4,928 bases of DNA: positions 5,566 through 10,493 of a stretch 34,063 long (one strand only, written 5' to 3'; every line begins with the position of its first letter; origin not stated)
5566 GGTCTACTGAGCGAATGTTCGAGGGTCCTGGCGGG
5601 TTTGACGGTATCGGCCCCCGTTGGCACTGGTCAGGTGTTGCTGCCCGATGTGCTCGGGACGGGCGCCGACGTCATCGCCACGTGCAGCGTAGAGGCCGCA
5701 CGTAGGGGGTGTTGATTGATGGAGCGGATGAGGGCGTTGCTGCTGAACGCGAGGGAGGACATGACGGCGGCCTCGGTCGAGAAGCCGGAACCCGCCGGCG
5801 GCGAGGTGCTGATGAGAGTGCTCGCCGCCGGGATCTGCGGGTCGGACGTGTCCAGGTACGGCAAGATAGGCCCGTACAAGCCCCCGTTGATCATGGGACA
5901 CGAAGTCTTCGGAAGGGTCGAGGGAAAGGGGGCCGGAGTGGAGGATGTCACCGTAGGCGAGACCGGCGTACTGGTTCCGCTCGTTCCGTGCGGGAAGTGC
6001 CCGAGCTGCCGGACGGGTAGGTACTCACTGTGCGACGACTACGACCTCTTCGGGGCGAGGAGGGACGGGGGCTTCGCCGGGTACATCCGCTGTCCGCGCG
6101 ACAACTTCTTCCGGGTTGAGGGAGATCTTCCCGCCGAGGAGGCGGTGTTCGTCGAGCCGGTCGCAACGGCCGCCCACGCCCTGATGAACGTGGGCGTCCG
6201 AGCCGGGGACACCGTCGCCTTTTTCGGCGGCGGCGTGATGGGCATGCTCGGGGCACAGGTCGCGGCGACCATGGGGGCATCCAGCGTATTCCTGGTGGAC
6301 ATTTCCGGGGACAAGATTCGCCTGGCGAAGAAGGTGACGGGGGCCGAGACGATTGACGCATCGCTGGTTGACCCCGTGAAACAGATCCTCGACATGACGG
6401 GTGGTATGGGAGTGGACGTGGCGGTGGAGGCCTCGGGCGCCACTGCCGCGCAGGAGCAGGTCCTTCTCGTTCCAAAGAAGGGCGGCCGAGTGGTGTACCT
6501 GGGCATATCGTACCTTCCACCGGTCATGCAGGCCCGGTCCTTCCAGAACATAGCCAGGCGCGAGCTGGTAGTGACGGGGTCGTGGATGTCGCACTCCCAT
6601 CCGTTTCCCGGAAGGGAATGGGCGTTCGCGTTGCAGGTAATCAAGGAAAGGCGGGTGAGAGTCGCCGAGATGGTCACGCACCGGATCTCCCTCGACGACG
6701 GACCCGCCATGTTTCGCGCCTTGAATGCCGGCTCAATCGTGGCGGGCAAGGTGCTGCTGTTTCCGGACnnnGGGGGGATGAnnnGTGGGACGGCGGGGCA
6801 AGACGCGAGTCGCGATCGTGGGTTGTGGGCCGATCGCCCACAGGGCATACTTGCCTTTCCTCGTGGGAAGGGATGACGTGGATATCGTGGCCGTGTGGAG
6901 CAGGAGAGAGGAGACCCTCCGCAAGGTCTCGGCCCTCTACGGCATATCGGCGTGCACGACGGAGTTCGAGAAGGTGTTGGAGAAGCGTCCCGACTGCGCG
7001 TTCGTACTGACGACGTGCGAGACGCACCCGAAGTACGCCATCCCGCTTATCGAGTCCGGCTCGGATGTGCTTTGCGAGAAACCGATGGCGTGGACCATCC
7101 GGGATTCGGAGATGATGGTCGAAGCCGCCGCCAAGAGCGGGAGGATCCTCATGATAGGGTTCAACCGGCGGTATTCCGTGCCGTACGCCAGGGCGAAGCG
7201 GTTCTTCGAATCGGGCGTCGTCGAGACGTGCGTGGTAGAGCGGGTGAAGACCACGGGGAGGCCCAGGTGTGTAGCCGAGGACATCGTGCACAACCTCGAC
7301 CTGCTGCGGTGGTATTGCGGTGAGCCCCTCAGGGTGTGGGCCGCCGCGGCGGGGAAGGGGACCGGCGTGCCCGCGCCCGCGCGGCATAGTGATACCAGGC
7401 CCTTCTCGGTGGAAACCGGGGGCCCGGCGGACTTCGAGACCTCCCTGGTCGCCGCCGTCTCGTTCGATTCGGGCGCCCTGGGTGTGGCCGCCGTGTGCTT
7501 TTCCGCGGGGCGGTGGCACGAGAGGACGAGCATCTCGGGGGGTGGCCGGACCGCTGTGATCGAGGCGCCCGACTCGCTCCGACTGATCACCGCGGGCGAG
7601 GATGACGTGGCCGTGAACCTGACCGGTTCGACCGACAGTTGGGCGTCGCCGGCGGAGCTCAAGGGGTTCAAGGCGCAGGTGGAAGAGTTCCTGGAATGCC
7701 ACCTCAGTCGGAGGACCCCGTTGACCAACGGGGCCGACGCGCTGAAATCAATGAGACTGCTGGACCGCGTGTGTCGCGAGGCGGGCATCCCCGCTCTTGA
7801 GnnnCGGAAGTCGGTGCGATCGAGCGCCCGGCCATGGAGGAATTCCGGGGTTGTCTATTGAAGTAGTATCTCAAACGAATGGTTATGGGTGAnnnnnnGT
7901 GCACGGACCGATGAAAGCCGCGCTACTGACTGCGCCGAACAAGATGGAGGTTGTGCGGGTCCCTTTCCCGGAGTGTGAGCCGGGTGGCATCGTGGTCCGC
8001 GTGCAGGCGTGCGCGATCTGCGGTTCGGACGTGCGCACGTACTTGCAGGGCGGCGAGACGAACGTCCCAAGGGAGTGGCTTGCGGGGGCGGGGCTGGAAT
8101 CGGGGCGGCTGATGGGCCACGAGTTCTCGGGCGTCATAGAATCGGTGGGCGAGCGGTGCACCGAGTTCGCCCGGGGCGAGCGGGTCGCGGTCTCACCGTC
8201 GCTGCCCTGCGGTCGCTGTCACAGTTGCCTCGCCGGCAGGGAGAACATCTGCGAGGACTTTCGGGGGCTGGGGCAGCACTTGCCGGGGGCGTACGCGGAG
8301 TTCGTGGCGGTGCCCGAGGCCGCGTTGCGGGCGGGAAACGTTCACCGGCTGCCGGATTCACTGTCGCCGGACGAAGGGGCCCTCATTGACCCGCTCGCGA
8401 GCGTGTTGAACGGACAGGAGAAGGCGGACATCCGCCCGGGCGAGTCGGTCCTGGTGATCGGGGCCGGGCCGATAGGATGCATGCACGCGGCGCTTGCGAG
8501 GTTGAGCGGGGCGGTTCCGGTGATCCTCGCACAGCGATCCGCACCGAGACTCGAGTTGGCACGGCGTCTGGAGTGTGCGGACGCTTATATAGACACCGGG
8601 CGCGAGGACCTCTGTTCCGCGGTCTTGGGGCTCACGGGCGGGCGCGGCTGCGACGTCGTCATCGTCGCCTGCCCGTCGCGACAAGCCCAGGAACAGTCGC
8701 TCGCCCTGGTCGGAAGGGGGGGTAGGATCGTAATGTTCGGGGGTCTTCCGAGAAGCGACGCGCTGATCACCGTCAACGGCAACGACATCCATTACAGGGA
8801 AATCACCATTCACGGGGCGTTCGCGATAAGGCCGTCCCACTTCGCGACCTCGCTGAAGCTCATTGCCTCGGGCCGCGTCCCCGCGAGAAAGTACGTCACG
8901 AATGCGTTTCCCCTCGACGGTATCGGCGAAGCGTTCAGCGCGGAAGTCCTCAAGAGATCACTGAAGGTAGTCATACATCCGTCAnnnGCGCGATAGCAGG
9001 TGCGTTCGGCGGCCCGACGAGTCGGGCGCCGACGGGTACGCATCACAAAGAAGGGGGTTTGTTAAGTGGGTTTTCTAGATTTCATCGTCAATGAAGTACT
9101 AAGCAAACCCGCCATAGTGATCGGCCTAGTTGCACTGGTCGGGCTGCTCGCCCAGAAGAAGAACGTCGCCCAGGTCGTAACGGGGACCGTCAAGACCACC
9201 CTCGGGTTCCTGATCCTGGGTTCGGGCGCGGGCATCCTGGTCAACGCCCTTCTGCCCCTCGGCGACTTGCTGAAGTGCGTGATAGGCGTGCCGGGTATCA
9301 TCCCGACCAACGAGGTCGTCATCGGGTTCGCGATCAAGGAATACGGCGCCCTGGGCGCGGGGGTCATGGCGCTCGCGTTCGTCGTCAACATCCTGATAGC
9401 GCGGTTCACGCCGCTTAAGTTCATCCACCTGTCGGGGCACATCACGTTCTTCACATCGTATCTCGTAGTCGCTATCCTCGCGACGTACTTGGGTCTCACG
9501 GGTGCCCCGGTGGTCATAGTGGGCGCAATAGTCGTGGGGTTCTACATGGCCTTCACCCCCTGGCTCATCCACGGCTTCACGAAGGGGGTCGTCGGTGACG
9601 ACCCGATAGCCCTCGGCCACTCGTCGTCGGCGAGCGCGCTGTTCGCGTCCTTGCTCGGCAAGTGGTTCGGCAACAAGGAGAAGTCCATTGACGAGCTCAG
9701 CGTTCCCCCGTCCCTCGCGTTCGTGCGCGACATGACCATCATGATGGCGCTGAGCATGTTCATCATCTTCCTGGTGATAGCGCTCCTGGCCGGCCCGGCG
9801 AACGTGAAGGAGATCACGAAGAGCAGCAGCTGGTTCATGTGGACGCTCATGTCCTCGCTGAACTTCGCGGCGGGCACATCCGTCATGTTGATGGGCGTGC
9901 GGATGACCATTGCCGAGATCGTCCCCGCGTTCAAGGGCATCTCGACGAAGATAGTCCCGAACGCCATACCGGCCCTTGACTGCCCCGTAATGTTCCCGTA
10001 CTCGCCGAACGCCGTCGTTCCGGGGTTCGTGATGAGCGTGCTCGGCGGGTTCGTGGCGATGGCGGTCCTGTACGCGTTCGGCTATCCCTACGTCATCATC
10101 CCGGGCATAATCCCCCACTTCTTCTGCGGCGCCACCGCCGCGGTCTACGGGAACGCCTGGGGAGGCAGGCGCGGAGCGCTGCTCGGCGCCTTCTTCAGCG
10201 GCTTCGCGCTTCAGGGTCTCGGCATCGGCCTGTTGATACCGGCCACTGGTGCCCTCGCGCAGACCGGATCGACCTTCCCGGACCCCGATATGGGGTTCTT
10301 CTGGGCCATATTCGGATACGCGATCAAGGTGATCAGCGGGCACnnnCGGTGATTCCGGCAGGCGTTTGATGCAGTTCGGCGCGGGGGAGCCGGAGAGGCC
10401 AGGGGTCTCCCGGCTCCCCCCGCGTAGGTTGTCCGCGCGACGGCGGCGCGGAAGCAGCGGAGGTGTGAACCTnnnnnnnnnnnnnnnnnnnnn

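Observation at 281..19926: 21-gene co-directional cluster placing a glycyl radical enzyme inside a PTS / DeoC / transketolase sugar-phosphate pathway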

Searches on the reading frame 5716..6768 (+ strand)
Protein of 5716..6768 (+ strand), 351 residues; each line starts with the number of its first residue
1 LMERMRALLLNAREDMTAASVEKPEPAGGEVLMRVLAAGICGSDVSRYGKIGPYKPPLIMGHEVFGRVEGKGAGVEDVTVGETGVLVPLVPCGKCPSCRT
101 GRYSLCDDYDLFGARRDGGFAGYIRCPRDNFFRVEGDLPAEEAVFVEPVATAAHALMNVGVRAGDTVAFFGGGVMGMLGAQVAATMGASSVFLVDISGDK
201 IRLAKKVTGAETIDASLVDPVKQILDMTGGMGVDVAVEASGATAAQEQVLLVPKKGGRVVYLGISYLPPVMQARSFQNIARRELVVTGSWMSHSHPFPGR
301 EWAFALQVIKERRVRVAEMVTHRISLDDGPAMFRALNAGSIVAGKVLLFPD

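Call 6: search_protein_families(library=pfam, proteins=[window:5716-6768:+])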
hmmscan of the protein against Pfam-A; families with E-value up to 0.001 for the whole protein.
window:5716-6768:+ (351 aa): 3 families
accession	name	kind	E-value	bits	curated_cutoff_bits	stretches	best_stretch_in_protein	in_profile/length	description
PF08240.17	ADH_N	-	5.6e-24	84.8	23.5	1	29-134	3-102/104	Alcohol dehydrogenase GroES-like domain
PF00107.32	ADH_zinc_N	-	8.6e-22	77.9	31.8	1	175-299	2-122/129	Zinc-binding dehydrogenase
PF13602.12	ADH_zinc_N_2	-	0.00013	23.3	27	1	212-348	6-134/134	Zinc-binding dehydrogenase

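Call 30: search_protein_families(library=ncbifam, proteins=[window:5716-6768:+], max_evalue=0.00001)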
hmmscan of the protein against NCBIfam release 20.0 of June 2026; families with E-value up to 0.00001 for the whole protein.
window:5716-6768:+ (351 aa): 20 families
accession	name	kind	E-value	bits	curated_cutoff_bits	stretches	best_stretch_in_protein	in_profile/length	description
NF007642.0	PRK10309.1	equivalog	1.1e-65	222.2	550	1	5-348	1-344/347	galactitol-1-phosphate 5-dehydrogenase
TIGR00692.1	tdh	equivalog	2.6e-56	191.1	458.35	1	15-349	10-339/340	L-threonine 3-dehydrogenase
NF003808.0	PRK05396.1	equivalog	1.2e-53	182.2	380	1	11-348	8-338/341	L-threonine 3-dehydrogenase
NF041097.1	keto_inos_dh_IolM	equivalog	4.7e-48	163.8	450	1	16-336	40-377/389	scyllo-inosose 3-dehydrogenase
NF007489.0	PRK10083.1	equivalog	9.4e-48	162.9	376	1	5-347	1-334/339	Zn-dependent oxidoreductase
TIGR03451.1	mycoS_dep_FDH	equivalog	3.4e-38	131.4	512.9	2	153-346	166-356/358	S-(hydroxymethyl)mycothiol dehydrogenase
TIGR03989.1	Rxyl_3153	subfamily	2.3e-37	129.1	440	2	118-345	139-367/370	NDMA-dependent alcohol dehydrogenase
NF010344.0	PRK13771.1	subfamily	2.5e-33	115.4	349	1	5-348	1-331/334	putative alcohol dehydrogenase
NF007375.0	PRK09880.1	equivalog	3.6e-32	111.5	469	1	27-289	26-289/344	L-idonate 5-dehydrogenase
NF041172.1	AcrlCoa_red_Thmprot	equivalog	5.5e-30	104.4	500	1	5-348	1-332/334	acryloyl-CoA reductase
TIGR03366.1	HpnZ_proposed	hypoth_equivalog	9.6e-30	103.9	328.1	1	24-326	1-312/315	putative phosphonate catabolism associated alcohol dehydrogenase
TIGR03201.1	dearomat_had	equivalog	4e-29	101.8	338.65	1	14-321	9-322/349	6-hydroxycyclohex-1-ene-1-carbonyl-CoA dehydrogenase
NF006940.0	PRK09422.1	equivalog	7.3e-25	87.6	344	1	5-347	1-333/338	alcohol dehydrogenase AdhP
TIGR02818.1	adh_III_F_hyde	equivalog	4.5e-24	85.2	543.95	2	120-342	140-362/368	S-(hydroxymethyl)glutathione dehydrogenase/class III alcohol dehydrogenase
TIGR02819.1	fdhA_non_GSH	equivalog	2.6e-19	69.1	636.95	2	28-124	36-129/397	formaldehyde dehydrogenase, glutathione-independent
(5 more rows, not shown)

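Call 69: search_solved_structures(query=window:5716-6768:+, max_evalue=1e-30)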
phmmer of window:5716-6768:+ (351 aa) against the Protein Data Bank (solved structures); distinct sequences matched with E-value up to 1e-30: 19.
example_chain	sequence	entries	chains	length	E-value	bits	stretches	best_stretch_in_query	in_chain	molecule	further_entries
4a2c_A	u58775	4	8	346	2.6e-61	210.9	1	28-350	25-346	GALACTITOL-1-PHOSPHATE 5-DEHYDROGENASE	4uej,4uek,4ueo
4ej6_A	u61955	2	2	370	4.3e-52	180.6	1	4-349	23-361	Putative zinc-binding dehydrogenase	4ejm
3gfb_A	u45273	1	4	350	4.5e-50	174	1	2-350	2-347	L-threonine 3-dehydrogenase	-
2d8a_A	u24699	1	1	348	1e-47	166.2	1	18-346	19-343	Probable L-threonine 3-dehydrogenase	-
2dfv_A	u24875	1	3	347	1.5e-47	165.7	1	19-346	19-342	Probable L-threonine 3-dehydrogenase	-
2dq4_A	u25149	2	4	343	1.8e-41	145.7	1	5-349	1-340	L-threonine 3-dehydrogenase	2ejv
5vm2_A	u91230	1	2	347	3.8e-36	128.2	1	10-333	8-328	Alcohol dehydrogenase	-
7y9p_A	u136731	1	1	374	1.2e-35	126.5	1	7-339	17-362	Xylitol dehydrogenase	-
4cpd_A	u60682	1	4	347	2.1e-35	125.7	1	5-269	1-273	ALCOHOL DEHYDROGENASE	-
1pl6_A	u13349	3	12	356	8.1e-35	123.8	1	8-339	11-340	Sorbitol dehydrogenase | human sorbitol dehydrogenase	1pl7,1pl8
5kia_A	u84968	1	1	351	2.4e-34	122.3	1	6-348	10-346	L-threonine 3-dehydrogenase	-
6iqd_A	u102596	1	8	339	1.1e-33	120.1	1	13-265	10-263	Alcohol dehydrogenase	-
4ilk_A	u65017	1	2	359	3.6e-33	118.4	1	4-298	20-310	Starvation sensing protein rspB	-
9u4x_A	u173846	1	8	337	1.3e-32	116.6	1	12-266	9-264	Alcohol dehydrogenase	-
3qe3_A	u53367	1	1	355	1e-31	113.6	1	8-335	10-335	Sorbitol dehydrogenase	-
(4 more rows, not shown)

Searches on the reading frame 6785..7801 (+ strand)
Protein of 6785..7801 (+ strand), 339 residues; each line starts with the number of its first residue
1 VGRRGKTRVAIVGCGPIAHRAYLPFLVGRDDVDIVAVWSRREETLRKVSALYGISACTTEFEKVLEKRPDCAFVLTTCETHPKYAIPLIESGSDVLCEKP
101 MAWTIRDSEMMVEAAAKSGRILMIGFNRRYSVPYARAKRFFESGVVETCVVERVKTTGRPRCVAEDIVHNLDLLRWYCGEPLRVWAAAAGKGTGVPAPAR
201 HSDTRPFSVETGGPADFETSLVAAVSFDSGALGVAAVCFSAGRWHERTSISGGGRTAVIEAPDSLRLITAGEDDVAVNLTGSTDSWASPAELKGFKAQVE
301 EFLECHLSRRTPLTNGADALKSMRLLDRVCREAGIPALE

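Call 6: search_protein_families(library=pfam, proteins=[window:6785-7801:+])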
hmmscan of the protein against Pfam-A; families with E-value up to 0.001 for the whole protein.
window:6785-7801:+ (339 aa): 3 families
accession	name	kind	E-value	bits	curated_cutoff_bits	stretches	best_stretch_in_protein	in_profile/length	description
PF01408.29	GFO_IDH_MocA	-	4.9e-23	82.5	24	1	8-126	2-120/120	Oxidoreductase family, NAD-binding Rossmann fold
PF22725.1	GFO_IDH_MocA_C3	-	2.9e-06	27.7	27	1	167-252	50-118/124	GFO/IDH/MocA C-terminal domain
PF02894.22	GFO_IDH_MocA_C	-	5.1e-05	23.6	22.9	1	167-331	46-208/218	Oxidoreductase family, C-terminal alpha/beta domain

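Call 30: search_protein_families(library=ncbifam, proteins=[window:6785-7801:+], max_evalue=0.00001)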
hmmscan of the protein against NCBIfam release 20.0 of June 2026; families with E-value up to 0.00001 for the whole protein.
window:6785-7801:+ (339 aa): 7 families
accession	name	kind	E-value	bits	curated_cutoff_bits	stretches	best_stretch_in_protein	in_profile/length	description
TIGR04380.1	myo_inos_iolG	equivalog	3.1e-24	85.5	355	1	7-329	2-319/330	inositol 2-dehydrogenase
NF040723.1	UDP-GlcNAcDh_Arch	equivalog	1.4e-18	67.4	450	1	8-183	2-182/302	UDP-N-acetylglucosamine 3-dehydrogenase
NF052479.1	LevoglcsnDh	equivalog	2.2e-12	46.3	650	1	41-148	45-153/386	levoglucosan dehydrogenase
NF007574.0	PRK10206.1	equivalog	5.2e-12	45.5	352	1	9-150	5-147/345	oxidoreductase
NF052679.1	InsChiInosDhIolG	equivalog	6.2e-12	45.2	540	1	31-179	27-186/343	bifunctional inositol 2-dehydrogenase/D-chiro-inositol 1-dehydrogenase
NF041392.1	XylDh_Gfo6_Halo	equivalog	6.2e-12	45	350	1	5-151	15-165/350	D-xylose 1-dehydrogenase Gfo6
NF008607.0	PRK11579.1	subfamily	5.5e-08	32.2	330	1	6-147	4-143/346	oxidoreductase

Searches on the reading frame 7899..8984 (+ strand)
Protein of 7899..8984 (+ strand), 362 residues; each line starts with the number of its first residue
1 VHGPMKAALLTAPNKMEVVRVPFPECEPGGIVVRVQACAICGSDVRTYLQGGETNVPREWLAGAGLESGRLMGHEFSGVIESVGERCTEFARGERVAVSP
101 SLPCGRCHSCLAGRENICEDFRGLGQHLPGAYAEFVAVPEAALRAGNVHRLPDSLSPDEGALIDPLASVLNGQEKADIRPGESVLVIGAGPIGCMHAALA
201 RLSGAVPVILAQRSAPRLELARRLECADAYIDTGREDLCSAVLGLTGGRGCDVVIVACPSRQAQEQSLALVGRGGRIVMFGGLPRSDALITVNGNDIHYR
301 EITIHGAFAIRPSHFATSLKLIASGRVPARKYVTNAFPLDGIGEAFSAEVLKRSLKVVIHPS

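Call 6: search_protein_families(library=pfam, proteins=[window:7899-8984:+])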
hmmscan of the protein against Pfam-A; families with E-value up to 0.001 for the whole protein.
window:7899-8984:+ (362 aa): 4 families
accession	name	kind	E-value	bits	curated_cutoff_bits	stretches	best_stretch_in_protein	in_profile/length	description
PF08240.17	ADH_N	-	5e-25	88.2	23.5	1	28-142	2-98/104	Alcohol dehydrogenase GroES-like domain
PF00107.32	ADH_zinc_N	-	5.3e-22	78.6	31.8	1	191-323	1-128/129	Zinc-binding dehydrogenase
PF16912.11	Glu_dehyd_C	-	6e-06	26.3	34.9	1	171-359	22-209/211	Glucose dehydrogenase C-terminus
PF13602.12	ADH_zinc_N_2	-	3.4e-05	25.2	27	1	227-346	3-120/134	Zinc-binding dehydrogenase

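Call 30: search_protein_families(library=ncbifam, proteins=[window:7899-8984:+], max_evalue=0.00001)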
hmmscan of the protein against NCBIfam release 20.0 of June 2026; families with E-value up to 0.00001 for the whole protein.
window:7899-8984:+ (362 aa): 21 families
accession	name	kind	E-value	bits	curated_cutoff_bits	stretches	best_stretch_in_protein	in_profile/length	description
NF041097.1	keto_inos_dh_IolM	equivalog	5.2e-58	196.5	450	1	14-360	38-388/389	scyllo-inosose 3-dehydrogenase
TIGR00692.1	tdh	equivalog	4.7e-57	193.5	458.35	1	16-359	11-338/340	L-threonine 3-dehydrogenase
NF003808.0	PRK05396.1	equivalog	1.1e-55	188.8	380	1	15-360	12-339/341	L-threonine 3-dehydrogenase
NF007489.0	PRK10083.1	equivalog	3.1e-44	151.3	376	1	5-348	1-322/339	Zn-dependent oxidoreductase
NF007375.0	PRK09880.1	equivalog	1.3e-32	113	469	1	25-349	24-330/344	L-idonate 5-dehydrogenase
TIGR03451.1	mycoS_dep_FDH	equivalog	1.5e-32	112.8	512.9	1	16-349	14-346/358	S-(hydroxymethyl)mycothiol dehydrogenase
NF010344.0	PRK13771.1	subfamily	6.4e-30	104.3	349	1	5-348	1-319/334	putative alcohol dehydrogenase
TIGR03989.1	Rxyl_3153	subfamily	5.3e-28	98.3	440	2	6-119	3-106/370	NDMA-dependent alcohol dehydrogenase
NF007642.0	PRK10309.1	equivalog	6.5e-28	97.9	550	1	5-308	1-287/347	galactitol-1-phosphate 5-dehydrogenase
TIGR03366.1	HpnZ_proposed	hypoth_equivalog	5.5e-27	94.8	328.1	1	24-341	1-314/315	putative phosphonate catabolism associated alcohol dehydrogenase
TIGR03201.1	dearomat_had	equivalog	1.1e-25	90.5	338.65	1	10-349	4-336/349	6-hydroxycyclohex-1-ene-1-carbonyl-CoA dehydrogenase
NF041172.1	AcrlCoa_red_Thmprot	equivalog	7e-25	87.7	500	1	5-348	1-320/334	acryloyl-CoA reductase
NF006940.0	PRK09422.1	equivalog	5.1e-23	81.6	344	1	5-290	1-268/338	alcohol dehydrogenase AdhP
TIGR02824.1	quinone_pig3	subfamily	1.5e-17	63.6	296.8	1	130-307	92-262/325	putative NAD(P)H quinone oxidoreductase, PIG3 family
TIGR02822.1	adh_fam_2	subfamily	1.1e-15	57.6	283.5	1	16-248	15-234/329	zinc-binding alcohol dehydrogenase family protein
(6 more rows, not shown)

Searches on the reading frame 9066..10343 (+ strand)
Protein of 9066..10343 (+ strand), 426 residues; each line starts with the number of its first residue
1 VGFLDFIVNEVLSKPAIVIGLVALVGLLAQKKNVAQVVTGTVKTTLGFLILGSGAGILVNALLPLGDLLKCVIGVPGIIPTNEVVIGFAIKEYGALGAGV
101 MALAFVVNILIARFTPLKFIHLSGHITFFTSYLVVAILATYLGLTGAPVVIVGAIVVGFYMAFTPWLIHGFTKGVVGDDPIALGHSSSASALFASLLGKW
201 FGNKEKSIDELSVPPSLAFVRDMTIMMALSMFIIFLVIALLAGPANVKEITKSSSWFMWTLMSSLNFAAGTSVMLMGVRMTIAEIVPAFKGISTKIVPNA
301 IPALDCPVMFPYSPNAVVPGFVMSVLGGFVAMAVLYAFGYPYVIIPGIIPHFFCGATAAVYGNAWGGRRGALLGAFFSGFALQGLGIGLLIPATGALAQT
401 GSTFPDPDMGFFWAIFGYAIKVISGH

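Call 6: search_protein_families(library=pfam, proteins=[window:9066-10343:+])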
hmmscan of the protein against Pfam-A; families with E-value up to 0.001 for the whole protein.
window:9066-10343:+ (426 aa): 1 family
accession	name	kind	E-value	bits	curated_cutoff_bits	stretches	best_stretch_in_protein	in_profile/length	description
PF03611.19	EIIC-GAT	-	2.4e-114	382.9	24.2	1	11-408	2-394/394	PTS system sugar-specific permease component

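Call 39: find_homologous_proteins(query=window:9066-10343:+, max_evalue=1e-60)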
Query window:9066-10343:+ (426 aa): 1992 proteins with E <= 1e-60 among 8000 candidates; the best 120 are listed.
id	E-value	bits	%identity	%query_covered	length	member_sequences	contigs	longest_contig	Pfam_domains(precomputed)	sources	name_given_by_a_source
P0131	2.6e-268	908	100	100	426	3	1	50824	PF03611.20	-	-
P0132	4.3e-121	423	49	99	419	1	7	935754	PF03611.20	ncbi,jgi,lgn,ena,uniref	ncbi:PTS ascorbate transporter subunit IIC [Erwinia sp. Eh17-17]|jgi:PTS system ascorbate-specific I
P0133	5.0e-121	423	50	99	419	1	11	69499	PF03611.20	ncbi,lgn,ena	-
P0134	5.3e-121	423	50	99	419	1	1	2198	PF03611.20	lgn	-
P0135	6.6e-121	422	50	99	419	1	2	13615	PF03611.20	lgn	-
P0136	9.6e-121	422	49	99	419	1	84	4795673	PF03611.20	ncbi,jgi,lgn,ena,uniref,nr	ncbi:PTS ascorbate transporter subunit IIC [Erwinia persicina]|uniref:Ascorbate-specific PTS system 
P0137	9.6e-121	422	50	99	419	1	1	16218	PF03611.20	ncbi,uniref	ncbi:PTS ascorbate transporter subunit IIC [Erwinia sp. AnSW2-5]|uniref:PTS ascorbate transporter su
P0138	9.8e-121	422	50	99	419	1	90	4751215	PF03611.20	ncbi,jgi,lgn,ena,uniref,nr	ncbi:PTS beta-glucoside transporter subunit IIBC [bacteria symbiont BFo1 of Frankliniella occidental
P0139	1.1e-120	422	50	99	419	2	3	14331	PF03611.20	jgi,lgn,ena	-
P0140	1.3e-120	421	49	99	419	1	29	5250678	PF03611.20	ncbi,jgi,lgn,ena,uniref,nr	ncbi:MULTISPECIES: PTS ascorbate transporter subunit IIC [Erwiniaceae]|uniref:PTS ascorbate transpor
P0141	1.4e-120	421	49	99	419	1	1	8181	PF03611.20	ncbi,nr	ncbi:MAG TPA: PTS ascorbate transporter subunit IIC [Erwinia persicina]|nr:PTS ascorbate transporter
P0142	1.4e-120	421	51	96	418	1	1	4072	PF03611.20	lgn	-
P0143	1.5e-120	421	49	99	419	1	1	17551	PF03611.20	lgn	-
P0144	1.6e-120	421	50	99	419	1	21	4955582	PF03611.20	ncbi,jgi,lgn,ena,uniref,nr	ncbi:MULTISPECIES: PTS ascorbate transporter subunit IIC [Winslowiella]|uniref:PTS ascorbate transpo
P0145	1.7e-120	421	50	99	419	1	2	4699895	PF03611.20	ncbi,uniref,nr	ncbi:PTS ascorbate transporter subunit IIC [Erwinia sorbitola]|uniref:Ascorbate-specific PTS system 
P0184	2.0e-118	414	49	99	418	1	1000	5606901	PF03611.20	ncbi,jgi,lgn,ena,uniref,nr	ncbi:PTS ascorbate transporter subunit IIC [Escherichia coli]|jgi:PTS system ascorbate-specific IIC 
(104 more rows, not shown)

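Call 41: find_encoding_contigs(protein=P0131, flank=10000, max_places=4)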
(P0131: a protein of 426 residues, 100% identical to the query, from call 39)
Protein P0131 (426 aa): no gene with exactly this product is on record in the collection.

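Call 76: find_encoding_contigs(protein=P0184, flank=8000, max_places=2)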
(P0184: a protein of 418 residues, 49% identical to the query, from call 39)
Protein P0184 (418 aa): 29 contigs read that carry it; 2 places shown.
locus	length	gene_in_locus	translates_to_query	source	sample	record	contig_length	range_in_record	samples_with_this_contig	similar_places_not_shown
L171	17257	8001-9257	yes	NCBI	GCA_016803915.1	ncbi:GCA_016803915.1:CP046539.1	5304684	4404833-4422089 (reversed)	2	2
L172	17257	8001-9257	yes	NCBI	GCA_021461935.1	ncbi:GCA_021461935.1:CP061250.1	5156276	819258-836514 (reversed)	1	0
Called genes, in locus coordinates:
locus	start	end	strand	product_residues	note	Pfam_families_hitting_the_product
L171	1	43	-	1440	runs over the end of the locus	PF05662:YadA_stalk, PF05658:YadA_head (weak), PF05662:YadA_stalk, PF03895:YadA_anchor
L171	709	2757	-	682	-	PF07715:Plug, PF00593:TonB_dep_Rec_b-barrel, PF14905:OMP_b-brl_3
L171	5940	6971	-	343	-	PF00356:LacI, PF00532:Peripla_BP_1, PF13377:Peripla_BP_3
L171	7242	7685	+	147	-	PF00359:PTS_EIIA_2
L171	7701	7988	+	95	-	PF02302:PTS_IIB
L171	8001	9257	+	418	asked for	PF03611:EIIC-GAT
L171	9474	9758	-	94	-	PF01527:HTH_Tnp_1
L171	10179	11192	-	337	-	PF14486:DUF4432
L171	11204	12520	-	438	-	PF07690:MFS_1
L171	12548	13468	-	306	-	PF00294:PfkB, PF08543:Phos_pyr_kin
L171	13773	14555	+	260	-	PF08220:HTH_DeoR, PF00455:DeoRC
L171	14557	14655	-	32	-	-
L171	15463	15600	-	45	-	PF27752:UCP030791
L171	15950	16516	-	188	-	PF11726:YagK_YfjJ_C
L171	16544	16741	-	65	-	PF11726:YagK_YfjJ_C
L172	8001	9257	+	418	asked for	PF03611:EIIC-GAT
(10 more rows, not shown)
